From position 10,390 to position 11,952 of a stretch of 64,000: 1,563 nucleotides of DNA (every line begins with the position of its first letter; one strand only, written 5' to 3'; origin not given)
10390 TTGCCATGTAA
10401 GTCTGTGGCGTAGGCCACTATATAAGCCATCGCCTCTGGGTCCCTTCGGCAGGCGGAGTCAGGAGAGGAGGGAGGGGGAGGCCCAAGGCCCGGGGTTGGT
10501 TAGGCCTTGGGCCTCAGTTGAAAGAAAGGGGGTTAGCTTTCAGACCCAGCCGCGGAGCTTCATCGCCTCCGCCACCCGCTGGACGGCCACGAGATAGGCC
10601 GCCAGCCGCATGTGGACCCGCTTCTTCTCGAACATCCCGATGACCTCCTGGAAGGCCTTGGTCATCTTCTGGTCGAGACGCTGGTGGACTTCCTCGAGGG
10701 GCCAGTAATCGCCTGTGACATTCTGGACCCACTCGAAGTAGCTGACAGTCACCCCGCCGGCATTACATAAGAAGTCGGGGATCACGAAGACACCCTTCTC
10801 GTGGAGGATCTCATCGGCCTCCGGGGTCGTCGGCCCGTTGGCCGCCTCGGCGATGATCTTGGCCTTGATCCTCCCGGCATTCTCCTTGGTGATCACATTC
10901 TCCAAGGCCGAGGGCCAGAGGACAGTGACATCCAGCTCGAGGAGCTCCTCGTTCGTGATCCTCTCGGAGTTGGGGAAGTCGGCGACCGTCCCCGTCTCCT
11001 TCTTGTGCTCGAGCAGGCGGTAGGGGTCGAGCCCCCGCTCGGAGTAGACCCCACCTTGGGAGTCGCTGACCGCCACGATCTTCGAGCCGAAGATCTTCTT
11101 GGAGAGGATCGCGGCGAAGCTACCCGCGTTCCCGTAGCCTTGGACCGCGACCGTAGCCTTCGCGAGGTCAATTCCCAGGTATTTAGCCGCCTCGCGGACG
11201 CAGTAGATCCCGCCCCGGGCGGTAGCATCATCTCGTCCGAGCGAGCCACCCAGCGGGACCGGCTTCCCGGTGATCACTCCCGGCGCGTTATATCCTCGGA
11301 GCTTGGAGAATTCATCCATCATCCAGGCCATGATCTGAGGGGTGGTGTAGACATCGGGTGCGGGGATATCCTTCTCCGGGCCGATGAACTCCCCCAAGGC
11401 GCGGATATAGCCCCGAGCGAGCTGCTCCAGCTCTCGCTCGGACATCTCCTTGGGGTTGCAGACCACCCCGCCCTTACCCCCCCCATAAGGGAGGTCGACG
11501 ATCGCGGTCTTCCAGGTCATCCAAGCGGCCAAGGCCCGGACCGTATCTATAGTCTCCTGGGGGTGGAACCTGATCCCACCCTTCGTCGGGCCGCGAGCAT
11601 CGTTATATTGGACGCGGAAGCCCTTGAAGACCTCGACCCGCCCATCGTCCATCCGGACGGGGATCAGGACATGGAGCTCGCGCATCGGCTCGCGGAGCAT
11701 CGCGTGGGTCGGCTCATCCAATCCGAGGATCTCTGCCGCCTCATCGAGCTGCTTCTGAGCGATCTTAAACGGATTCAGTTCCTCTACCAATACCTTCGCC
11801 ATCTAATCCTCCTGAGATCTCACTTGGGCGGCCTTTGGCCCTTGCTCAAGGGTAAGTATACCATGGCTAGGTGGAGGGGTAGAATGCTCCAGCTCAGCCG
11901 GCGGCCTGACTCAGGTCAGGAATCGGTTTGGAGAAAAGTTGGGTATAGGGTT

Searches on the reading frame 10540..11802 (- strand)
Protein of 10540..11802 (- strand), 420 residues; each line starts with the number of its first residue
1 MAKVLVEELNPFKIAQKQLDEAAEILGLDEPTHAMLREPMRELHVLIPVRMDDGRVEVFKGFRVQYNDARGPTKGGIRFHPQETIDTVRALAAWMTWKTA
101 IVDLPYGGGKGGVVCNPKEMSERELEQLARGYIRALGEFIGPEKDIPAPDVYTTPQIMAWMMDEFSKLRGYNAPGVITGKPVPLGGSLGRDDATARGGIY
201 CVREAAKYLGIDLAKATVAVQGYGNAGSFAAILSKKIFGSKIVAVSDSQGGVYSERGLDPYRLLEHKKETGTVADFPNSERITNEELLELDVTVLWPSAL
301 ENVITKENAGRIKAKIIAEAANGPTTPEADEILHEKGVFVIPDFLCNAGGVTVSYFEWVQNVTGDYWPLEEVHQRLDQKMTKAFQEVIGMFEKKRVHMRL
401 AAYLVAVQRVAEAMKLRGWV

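Call 44: search_protein_families(library=pfam, proteins=[window:10540-11802:-], max_evalue=0.00001)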
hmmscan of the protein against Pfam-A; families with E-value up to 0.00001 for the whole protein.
window:10540-11802:- (420 aa): 2 families
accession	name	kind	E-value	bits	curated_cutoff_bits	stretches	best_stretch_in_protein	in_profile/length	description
PF00208.27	ELFV_dehydrog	-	9.8e-83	278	23.4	1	185-418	1-241/241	Glutamate/Leucine/Phenylalanine/Valine dehydrogenase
PF02812.23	ELFV_dehydrog_N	-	2.7e-57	192.5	25.3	1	39-167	1-129/129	Glu/Leu/Phe/Val dehydrogenase, dimerisation domain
